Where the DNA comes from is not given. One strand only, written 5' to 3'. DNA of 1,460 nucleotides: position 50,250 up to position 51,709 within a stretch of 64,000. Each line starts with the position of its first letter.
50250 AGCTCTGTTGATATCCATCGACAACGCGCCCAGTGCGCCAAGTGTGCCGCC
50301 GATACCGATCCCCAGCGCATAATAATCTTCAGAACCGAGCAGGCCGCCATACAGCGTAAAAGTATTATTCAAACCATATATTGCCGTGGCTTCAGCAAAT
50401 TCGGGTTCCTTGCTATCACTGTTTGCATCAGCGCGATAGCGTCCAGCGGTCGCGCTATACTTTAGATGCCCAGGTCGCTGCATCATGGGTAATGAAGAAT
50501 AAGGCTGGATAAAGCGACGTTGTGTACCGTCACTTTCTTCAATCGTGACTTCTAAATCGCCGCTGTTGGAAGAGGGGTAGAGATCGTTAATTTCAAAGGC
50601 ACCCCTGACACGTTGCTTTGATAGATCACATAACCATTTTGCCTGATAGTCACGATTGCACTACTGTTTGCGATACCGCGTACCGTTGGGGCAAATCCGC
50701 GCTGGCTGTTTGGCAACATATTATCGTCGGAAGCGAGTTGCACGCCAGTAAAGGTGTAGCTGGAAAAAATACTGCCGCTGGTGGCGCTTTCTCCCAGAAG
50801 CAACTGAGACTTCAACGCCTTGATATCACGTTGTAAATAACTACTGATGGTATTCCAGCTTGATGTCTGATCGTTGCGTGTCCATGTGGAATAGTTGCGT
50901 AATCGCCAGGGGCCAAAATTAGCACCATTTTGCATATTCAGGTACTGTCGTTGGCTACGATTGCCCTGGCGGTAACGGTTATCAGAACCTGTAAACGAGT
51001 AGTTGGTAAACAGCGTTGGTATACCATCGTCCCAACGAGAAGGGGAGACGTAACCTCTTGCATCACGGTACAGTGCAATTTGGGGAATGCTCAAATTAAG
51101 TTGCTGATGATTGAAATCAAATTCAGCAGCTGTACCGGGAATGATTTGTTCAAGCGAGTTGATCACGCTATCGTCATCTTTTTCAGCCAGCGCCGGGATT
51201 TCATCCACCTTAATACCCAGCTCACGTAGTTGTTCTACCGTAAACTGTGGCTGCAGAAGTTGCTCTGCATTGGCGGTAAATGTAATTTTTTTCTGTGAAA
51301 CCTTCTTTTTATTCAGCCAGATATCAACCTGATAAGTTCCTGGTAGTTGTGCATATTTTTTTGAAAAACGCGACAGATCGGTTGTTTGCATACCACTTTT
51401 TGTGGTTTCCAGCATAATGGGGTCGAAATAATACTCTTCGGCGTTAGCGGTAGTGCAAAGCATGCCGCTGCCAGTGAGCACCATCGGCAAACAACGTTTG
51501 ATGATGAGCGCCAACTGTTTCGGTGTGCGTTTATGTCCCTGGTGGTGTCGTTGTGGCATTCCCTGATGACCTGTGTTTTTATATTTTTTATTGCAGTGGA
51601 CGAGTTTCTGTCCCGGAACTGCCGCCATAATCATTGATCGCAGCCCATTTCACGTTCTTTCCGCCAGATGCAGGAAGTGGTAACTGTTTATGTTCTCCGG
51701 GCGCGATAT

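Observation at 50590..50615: Fimbrial usher yraJ is split by a 1-nt frameshift in a short C/G homopolymer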

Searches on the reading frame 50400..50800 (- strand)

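Call 26: search_solved_structures(query=L002:3242-5755:+, show_alignments=1)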
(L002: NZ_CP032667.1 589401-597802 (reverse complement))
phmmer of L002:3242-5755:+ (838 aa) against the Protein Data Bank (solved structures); distinct sequences matched with E-value up to 0.001: 15.
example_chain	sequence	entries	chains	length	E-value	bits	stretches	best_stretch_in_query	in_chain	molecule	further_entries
6e14_D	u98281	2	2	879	3.3e-174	584.4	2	39-493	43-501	Fimbrial biogenesis outer membrane usher protein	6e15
9bog_D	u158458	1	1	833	3.6e-173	580.9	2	43-493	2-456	Outer membrane usher protein FimD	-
3rfz_B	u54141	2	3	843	3.8e-173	580.9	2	43-493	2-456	Outer membrane usher protein, type 1 fimbrial synthesis | Outer membrane usher protein FimD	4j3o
9fw9_D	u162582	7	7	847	3.9e-173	580.8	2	43-493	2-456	Outer membrane usher protein FimD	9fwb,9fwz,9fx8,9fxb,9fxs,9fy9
3ohn_A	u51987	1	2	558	1.9e-107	363.6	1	167-666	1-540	Outer membrane usher protein FimD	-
7lhg_C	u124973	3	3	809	1.2e-88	301.4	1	58-817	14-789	P fimbrial usher protein PapC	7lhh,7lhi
6cd2_C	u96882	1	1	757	3.2e-64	220.6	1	171-644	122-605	Outer membrane usher protein PapC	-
2vqi_A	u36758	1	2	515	5.3e-64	219.9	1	170-665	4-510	OUTER MEMBRANE USHER PROTEIN PAPC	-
3fip_A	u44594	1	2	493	3.4e-56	194.1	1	181-659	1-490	Outer membrane usher protein papC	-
1zdv_A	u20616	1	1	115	2.1e-15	59.2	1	73-180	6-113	Outer membrane usher protein fimD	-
3fcg_A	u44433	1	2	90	5.8e-15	57.7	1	275-360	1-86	F1 capsule-anchoring protein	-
4b0e_A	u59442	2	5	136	4e-14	54.9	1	43-179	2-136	F1 CAPSULE-ANCHORING PROTEIN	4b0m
1ze3_D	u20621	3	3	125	2.1e-12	49.2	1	43-165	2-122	Outer membrane usher protein fimD | Outer membrane usher protein FimD, N-terminal domain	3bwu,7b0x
1zdx_A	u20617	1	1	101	2.8e-09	38.9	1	73-166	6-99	Outer membrane usher protein fimD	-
2xet_A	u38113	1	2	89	9.6e-05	23.9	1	755-825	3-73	F1 CAPSULE-ANCHORING PROTEIN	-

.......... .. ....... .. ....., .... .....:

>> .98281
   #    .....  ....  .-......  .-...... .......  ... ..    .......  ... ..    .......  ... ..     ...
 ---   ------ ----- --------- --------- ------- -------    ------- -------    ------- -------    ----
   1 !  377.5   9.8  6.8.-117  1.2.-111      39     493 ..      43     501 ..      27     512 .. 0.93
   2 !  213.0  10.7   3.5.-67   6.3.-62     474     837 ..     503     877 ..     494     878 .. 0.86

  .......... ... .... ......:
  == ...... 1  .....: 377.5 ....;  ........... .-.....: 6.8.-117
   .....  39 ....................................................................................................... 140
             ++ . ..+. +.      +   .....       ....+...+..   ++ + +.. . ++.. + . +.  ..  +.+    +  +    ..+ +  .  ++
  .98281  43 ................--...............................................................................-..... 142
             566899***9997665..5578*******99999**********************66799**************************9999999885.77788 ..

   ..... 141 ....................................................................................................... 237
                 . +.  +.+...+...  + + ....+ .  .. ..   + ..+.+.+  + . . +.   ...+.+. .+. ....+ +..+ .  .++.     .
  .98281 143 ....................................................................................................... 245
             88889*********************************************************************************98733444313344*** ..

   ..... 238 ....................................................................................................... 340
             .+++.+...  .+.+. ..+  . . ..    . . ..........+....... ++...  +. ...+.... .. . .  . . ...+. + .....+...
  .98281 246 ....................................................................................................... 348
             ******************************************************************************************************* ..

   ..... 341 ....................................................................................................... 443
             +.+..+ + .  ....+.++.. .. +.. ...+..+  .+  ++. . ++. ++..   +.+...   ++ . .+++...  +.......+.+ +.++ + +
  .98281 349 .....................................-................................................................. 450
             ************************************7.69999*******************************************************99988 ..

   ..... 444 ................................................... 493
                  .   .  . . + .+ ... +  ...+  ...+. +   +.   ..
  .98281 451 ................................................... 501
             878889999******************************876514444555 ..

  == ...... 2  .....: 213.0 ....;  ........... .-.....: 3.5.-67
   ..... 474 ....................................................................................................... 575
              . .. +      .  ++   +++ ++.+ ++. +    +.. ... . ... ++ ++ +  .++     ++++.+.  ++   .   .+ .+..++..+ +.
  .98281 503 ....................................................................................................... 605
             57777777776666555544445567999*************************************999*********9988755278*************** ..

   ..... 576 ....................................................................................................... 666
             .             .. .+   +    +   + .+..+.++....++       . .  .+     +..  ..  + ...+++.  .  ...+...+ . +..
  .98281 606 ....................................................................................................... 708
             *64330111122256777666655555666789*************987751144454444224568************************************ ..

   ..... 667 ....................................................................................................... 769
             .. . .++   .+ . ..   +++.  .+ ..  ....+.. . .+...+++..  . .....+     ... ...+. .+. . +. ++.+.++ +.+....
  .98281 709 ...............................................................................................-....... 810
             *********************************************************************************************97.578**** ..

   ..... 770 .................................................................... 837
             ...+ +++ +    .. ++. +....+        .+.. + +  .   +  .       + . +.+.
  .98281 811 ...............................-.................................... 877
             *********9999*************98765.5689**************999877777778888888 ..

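Call 28: profile_search(protein=L002:3242-5755:+)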
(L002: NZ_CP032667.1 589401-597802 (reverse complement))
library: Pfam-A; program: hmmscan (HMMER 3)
A. the first sequence (838 residues): domains with independent E <= 10: 5; with E <= 0.001: 3
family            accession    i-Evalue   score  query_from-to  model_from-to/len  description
Usher             PF00577.26   7.4e-216   718.7     206-748         1-549/549  Outer membrane usher protein
PapC_N            PF13954.11    3.6e-45   154.0      44-190         1-145/146  PapC N-terminal domain
PapC_C            PF13953.12    7.6e-19    67.7     757-822         1-65/66  PapC C-terminal domain
DUF1968           PF09291.16        0.2    12.1     781-821        34-73/81  Domain of unknown function (DUF1968)
OEP               PF02321.23        2.2     8.5     478-518        44-84/187  Outer membrane efflux protein

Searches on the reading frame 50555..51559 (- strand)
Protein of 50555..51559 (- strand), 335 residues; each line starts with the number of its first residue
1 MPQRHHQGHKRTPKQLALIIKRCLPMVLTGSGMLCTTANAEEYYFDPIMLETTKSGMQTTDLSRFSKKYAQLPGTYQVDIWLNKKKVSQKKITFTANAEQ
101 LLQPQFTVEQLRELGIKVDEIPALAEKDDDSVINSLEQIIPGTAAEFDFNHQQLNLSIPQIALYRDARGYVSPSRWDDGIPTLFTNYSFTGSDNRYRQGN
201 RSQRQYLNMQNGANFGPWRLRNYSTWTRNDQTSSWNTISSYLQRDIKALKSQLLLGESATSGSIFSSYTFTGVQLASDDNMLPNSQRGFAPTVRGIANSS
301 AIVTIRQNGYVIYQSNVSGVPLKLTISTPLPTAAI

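Call 45: list_cluster_members(proteins=[window:50555-51559:-, window:50555-51634:-, window:49047-50486:-])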
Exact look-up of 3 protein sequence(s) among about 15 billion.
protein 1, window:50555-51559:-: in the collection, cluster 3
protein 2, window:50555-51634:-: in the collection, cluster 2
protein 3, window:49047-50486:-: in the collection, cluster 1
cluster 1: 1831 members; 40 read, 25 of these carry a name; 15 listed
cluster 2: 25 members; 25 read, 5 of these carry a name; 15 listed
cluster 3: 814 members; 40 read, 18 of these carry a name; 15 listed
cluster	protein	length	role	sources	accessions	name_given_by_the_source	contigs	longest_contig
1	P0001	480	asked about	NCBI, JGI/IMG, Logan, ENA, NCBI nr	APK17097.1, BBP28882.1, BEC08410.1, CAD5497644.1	hypothetical protein VEGS09_05830 [Escherichia coli] | outer membrane usher protein | hypothetical protein RG37_18335 [Escherichia coli]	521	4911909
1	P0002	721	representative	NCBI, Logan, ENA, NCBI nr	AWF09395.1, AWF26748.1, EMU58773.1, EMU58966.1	type VII secretion system (T7SS), usher family protein [Escherichia coli MP021552.11] | papC N-terminal domain protein [Escherichia coli]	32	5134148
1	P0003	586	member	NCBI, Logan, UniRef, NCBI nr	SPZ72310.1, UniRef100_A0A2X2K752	outer membrane protein [Shigella boydii] | Outer membrane protein n=1 Tax=Shigella boydii TaxID=621 RepID=A0A2X2K752_SHIBO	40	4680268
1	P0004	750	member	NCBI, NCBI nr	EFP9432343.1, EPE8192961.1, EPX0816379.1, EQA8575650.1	fimbria/pilus outer membrane usher protein, partial [Shigella sonnei] | fimbrial biogenesis outer membrane usher protein [Shigella sonnei]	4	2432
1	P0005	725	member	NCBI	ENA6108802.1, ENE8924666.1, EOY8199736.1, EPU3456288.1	fimbrial biogenesis outer membrane usher protein, partial [Shigella sonnei]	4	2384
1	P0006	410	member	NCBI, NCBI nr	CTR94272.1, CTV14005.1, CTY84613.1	fimbrial usher family protein [Escherichia coli]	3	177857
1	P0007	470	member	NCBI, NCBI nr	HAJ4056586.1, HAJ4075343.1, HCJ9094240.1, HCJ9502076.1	TPA: fimbrial biogenesis outer membrane usher protein, partial [Escherichia coli] | fimbria/pilus outer membrane usher protein [Escherichia coli]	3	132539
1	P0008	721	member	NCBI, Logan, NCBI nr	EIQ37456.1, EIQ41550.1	fimbrial Usher family protein [Shigella sonnei 3226-85]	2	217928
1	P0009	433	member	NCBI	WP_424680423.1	fimbria/pilus outer membrane usher protein, partial [Escherichia coli]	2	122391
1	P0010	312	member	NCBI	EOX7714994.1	fimbria/pilus outer membrane usher protein, partial [Shigella flexneri]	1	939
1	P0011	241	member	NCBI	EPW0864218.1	fimbria/pilus outer membrane usher protein, partial [Shigella flexneri]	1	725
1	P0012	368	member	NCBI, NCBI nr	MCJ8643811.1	fimbria/pilus outer membrane usher protein, partial [Escherichia coli] | fimbria/pilus outer membrane usher protein [Escherichia coli]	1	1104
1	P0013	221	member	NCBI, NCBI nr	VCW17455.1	Outer membrane usher protein YraJ [Escherichia coli]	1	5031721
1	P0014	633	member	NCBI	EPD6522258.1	fimbria/pilus outer membrane usher protein, partial [Shigella sonnei]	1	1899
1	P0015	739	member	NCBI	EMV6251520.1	fimbrial biogenesis outer membrane usher protein, partial [Escherichia coli]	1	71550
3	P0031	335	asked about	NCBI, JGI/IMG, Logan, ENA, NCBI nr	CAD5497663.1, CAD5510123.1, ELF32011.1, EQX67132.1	type VII secretion system (T7SS), usher family protein [Escherichia coli 2-011-08_S3_C3] | hypothetical protein A31G_00388 [Escherichia coli KTE161]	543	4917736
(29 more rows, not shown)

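Call 46: find_encoding_contigs(protein=P0031, flank=3000, max_places=10)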
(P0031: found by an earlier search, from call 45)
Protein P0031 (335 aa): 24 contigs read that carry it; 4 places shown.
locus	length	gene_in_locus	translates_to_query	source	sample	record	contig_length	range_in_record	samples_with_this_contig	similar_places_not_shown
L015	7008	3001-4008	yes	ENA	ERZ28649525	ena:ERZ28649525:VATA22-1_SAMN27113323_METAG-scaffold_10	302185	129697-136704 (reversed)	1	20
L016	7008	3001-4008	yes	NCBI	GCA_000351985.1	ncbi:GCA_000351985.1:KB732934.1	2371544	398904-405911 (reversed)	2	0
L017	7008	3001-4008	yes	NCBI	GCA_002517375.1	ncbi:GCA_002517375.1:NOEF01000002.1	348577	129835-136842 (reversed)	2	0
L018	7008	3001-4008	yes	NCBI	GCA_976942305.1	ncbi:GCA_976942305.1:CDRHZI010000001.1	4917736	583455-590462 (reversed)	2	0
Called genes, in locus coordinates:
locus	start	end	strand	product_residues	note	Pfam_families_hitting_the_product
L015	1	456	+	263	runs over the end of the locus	PF03613:EIID-AGA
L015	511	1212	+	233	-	PF01182:Glucosamine_iso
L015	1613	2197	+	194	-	PF00419:Fimbrial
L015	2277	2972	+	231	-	PF00345:PapD_N, PF02753:PapD_C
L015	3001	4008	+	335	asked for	PF13954:PapC_N, PF00577:Usher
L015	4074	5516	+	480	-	PF00577:Usher, PF13953:PapC_C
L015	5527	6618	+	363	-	PF00419:Fimbrial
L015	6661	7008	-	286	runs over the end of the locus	PF00590:TP_methylase, PF23016:RsmI_C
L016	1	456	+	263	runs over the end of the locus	PF03613:EIID-AGA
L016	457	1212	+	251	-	PF01182:Glucosamine_iso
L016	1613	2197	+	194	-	PF00419:Fimbrial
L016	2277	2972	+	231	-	PF00345:PapD_N, PF02753:PapD_C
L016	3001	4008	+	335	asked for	PF13954:PapC_N, PF00577:Usher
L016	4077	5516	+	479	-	PF00577:Usher, PF13953:PapC_C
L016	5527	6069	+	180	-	-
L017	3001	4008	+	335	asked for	PF13954:PapC_N, PF00577:Usher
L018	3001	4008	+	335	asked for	PF13954:PapC_N, PF00577:Usher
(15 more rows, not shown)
